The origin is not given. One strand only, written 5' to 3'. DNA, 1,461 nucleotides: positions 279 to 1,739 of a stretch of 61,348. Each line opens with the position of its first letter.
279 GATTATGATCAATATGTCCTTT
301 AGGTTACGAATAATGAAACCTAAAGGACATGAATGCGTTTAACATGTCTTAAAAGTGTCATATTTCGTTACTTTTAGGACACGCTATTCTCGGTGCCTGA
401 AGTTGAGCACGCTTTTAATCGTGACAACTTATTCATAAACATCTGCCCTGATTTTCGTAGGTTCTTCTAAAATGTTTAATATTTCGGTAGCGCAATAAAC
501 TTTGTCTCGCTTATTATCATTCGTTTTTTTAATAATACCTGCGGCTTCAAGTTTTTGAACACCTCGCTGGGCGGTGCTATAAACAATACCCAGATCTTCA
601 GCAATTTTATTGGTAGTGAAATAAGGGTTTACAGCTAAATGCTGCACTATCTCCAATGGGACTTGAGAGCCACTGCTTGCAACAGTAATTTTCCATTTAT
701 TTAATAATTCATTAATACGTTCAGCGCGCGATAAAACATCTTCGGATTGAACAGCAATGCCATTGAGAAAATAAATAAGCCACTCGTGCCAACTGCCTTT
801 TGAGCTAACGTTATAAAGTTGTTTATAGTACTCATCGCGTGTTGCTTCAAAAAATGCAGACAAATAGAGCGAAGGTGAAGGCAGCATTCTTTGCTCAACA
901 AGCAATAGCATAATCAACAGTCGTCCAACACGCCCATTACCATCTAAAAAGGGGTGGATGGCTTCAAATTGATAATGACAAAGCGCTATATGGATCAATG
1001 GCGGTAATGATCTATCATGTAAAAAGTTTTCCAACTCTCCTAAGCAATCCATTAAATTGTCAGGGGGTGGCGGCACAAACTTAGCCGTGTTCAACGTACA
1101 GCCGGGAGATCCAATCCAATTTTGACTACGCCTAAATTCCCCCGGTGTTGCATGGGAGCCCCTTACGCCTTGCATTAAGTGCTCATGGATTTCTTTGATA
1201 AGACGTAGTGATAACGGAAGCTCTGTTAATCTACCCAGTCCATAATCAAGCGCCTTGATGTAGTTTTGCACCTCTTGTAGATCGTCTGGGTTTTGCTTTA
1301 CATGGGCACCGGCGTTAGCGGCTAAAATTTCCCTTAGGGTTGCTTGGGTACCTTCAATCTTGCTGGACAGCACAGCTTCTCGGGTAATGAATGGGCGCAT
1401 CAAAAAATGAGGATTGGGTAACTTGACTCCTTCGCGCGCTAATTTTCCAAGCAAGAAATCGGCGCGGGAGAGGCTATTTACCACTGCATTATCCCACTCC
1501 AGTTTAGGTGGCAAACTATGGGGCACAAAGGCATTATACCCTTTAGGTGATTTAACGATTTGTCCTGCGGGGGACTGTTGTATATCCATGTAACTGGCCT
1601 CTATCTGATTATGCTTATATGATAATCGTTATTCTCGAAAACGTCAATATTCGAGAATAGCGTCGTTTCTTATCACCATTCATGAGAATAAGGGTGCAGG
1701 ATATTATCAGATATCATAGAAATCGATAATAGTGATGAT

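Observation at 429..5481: Four-gene accessory island (Fic / NTPase-wHTH-nuclease / CPBP-Abi protease / Fic): candidate uncharacterised defence or toxin module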

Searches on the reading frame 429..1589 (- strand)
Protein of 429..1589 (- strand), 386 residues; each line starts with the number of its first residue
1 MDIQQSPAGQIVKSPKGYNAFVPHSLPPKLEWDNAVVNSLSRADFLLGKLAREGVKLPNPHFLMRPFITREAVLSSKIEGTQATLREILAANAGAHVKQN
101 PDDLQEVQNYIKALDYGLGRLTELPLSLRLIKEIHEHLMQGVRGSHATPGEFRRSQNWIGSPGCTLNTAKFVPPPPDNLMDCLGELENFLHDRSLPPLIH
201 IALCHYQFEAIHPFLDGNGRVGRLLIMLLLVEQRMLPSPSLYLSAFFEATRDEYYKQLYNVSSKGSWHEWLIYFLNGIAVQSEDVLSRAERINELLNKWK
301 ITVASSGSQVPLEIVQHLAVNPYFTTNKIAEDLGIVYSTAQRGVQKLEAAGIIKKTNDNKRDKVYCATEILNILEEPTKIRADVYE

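Call 3: search_protein_families(library=pfam, proteins=[window:429-1589:-], max_evalue=0.01)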
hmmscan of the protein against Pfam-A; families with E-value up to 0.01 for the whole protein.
window:429-1589:- (386 aa): 11 families
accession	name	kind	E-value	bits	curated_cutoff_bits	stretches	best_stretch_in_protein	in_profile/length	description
PF13784.11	Fic_N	-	1.1e-23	83.5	26.7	1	38-118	2-81/82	Fic/DOC family N-terminal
PF02661.23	Fic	-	1.4e-22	80.7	24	1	125-230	1-93/93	Fic/DOC family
PF01978.25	TrmB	-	5.2e-05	23.4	25.6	1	322-369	21-66/68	Sugar-specific transcriptional regulator TrmB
PF13412.12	HTH_24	-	0.0002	21.3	21.9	1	312-354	6-48/48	Winged helix-turn-helix DNA-binding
PF12802.13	MarR_2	-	0.0018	18.9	27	1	315-358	11-55/61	MarR family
PF25212.1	HVO_A0114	-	0.0018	18.4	27.6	1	312-367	25-80/84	HVO_A0114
PF01325.25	Fe_dep_repress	-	0.0045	17.6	26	0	323-354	22-53/60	Iron dependent repressor, N-terminal DNA binding domain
PF03297.21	Ribosomal_S25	-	0.0048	17.5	28.8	1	324-366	57-99/101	S25 ribosomal protein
PF08220.18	HTH_DeoR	-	0.0064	16.7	21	0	313-356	4-47/57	DeoR-like helix-turn-helix domain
PF13730.12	HTH_36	-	0.008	16.4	25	0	321-353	23-55/55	Helix-turn-helix domain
PF08279.18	HTH_11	-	0.0099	16.2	25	0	313-353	4-46/55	HTH domain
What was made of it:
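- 429..1589 (-): FicA: a class II Fic AMPylase with Fic_N, Fic and C-terminal wHTH domains, SoFic-type. Pfam (call 3).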

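Call 4: search_protein_families(library=padloc, proteins=[window:429-1589:-], max_evalue=0.01)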
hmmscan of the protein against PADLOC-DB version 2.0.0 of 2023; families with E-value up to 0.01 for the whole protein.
window:429-1589:- (386 aa): 19 families
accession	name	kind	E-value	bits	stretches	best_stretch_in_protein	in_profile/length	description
PDLC03963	SoFic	-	5.1e-121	402.4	1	17-375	5-359/361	-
PDLC04837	PDC-S04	-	1.6e-22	78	1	75-269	33-215/234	-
PDLC04836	PDC-S04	-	2.2e-22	77.4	1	75-264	33-215/244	-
PDLC04840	PDC-S04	-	3.9e-21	73.8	1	68-237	12-181/227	-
PDLC04966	PDC-S24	-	5.4e-20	69.7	1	108-264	217-371/497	-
PDLC04839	PDC-S04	-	7.5e-10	36.8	1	125-234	58-163/205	-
PDLC04838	PDC-S04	-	5.2e-06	24.4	1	101-233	36-165/209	-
PDLC01438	Csa3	-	5.3e-06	24.7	1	299-372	138-207/305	"CAS-I,CAS-II,CAS-III,CAS-IV,CAS-V,CAS-VI; associated_signaling"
PDLC01434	CasR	-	3.9e-05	21.6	1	306-370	125-185/191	"CAS-I,CAS-II,CAS-III,CAS-IV,CAS-V,CAS-VI; associated_signaling"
PDLC01268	CasR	-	0.0001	20.3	1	310-369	125-178/179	"CAS-I,CAS-II,CAS-III,CAS-IV,CAS-V,CAS-VI; associated_signaling"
PDLC01857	CARF3--CARF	-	0.00016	19.4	1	319-376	139-194/201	-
PDLC01044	Csa3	-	0.00024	19.1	1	306-370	133-189/194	Type I-A associated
PDLC01866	CARF3--CARF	-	0.0021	16.1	1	308-366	138-196/207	-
PDLC01852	CARF3--CARF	-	0.0022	15.9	1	305-365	139-199/208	-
PDLC01457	WYL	-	0.0024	15.5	1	312-352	7-47/229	"CAS-I,CAS-II,CAS-III,CAS-IV,CAS-V,CAS-VI; associated_signaling"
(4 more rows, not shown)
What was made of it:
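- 429..1589 (-): PADLOC SoFic E = 5e-121 over the full length (call 4).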

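Call 5: search_protein_families(library=ncbifam, proteins=[window:429-1589:-], max_evalue=0.01)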
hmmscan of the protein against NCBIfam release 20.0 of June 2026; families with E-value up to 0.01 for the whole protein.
window:429-1589:- (386 aa): 7 families
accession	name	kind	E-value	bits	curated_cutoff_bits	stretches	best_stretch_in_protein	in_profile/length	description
NF046030.1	ProtAdlyltaseSoFic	equivalog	3.9e-50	170.8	550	1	17-376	6-357/361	protein adenylyltransferase Fic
TIGR02613.1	mob_myst_B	hypoth_equivalog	2.2e-05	24.4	124.4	1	124-234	47-145/186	mobile mystery protein B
TIGR01884.1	cas_HTH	subfamily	0.00021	20.7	60.2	1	284-369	117-200/202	CRISPR-associated CARF protein Csa3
NF053606.1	Sta1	subfamily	0.0021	18.1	80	1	312-362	23-73/100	Sta1 family transcriptional regulator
NF010034.0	PRK13509.1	equivalog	0.004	16.6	244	1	313-357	9-53/251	HTH-type transcriptional regulator UlaR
NF043028.1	T4SS_AnkX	equivalog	0.008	14.3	1400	0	205-247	218-260/938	Dot/Icm T4SS effector AnkN/AnkX/LegA8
NF006812.0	PRK09334.1-2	equivalog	0.0094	16.4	171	0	308-367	52-107/109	30S ribosomal protein S25e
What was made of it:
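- On SoFic (FicA): 170.8 bits against a cutoff of 550 (call 5).
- FicA scores 171 against a cutoff of 550 for the NCBIfam SoFic equivalog (call 5).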

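Call 37: search_solved_structures(query=window:429-1589:-, max_evalue=0.00001, show_alignments=1)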
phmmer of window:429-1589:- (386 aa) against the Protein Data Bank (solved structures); distinct sequences matched with E-value up to 0.00001: 27.
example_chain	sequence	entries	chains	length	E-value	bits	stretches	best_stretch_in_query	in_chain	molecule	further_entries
9tc4_A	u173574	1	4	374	1.3e-34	122.9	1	36-369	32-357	Protein adenylyltransferase SoFic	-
9tch_A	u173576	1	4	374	1.8e-34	122.4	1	36-369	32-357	Protein adenylyltransferase SoFic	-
9tcl_B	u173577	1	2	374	2.4e-34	122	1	43-369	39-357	Protein adenylyltransferase SoFic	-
3eqx_A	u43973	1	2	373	2.8e-33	118.4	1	36-369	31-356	FIC DOMAIN CONTAINING TRANSCRIPTIONAL REGULATOR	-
3zcn_A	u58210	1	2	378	3.1e-33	118.3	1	36-369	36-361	ADENOSINE MONOPHOSPHATE-PROTEIN TRANSFERASE SOFIC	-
9vjc_A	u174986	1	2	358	4.4e-33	117.8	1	25-374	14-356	Protein adenylyltransferase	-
9tb0_A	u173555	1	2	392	5e-33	117.6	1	36-368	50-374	Protein adenylyltransferase SoFic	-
3zec_A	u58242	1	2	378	1.6e-32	115.9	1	37-369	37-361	ADENOSINE MONOPHOSPHATE-PROTEIN TRANSFERASE SOFIC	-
7cb8_A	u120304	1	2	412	1.7e-32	115.8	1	67-376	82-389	Fic-domain containing protein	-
7xux_A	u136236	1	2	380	9.8e-15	57.4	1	65-285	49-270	Fido domain-containing protein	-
4rgl_A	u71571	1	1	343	1.6e-14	56.7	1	31-277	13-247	Filamentation induced by cAMP protein Fic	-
8cil_A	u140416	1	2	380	9.4e-13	50.9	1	27-279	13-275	Fic family protein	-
8uqu_A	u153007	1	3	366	1.1e-11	47.3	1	74-269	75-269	Fido domain-containing protein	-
5jj6_A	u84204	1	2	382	6.9e-11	44.8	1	168-273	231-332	Adenosine monophosphate-protein transferase FICD homolog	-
5jj7_A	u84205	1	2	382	7e-11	44.7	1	168-273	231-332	Adenosine monophosphate-protein transferase FICD homolog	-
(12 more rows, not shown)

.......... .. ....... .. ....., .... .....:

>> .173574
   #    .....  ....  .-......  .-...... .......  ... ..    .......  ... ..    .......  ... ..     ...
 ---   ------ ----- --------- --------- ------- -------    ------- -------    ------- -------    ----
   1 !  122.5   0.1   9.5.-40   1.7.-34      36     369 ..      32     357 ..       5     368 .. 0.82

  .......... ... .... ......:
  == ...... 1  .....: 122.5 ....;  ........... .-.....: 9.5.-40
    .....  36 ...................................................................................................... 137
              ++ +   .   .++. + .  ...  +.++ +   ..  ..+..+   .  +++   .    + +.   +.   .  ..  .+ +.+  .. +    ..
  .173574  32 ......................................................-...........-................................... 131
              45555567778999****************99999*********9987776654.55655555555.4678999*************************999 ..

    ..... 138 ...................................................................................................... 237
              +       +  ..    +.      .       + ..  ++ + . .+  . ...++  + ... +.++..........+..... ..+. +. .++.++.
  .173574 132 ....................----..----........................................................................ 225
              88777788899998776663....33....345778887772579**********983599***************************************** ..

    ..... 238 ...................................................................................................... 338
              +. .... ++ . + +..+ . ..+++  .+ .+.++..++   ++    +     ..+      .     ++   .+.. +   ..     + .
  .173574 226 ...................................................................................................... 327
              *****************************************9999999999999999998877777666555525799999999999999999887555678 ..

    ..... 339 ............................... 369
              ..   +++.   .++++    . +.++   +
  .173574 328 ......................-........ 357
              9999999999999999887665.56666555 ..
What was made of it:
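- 429..1589 (-): Full-length match to SoFic structures 3eqx, 3zcn and 9tc4, E = 1e-34 (call 37).
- On SoFic (FicA): PDB 9tc4, 3eqx and 3zcn cover residues 36-369, E = 1e-34 (call 37). wHTH Pfam hits cover residues 312-369 (call 3).
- FicA has the SoFic architecture with a C-terminal wHTH, and nothing in the domain searches marks it as a secreted effector (calls 3, 37).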
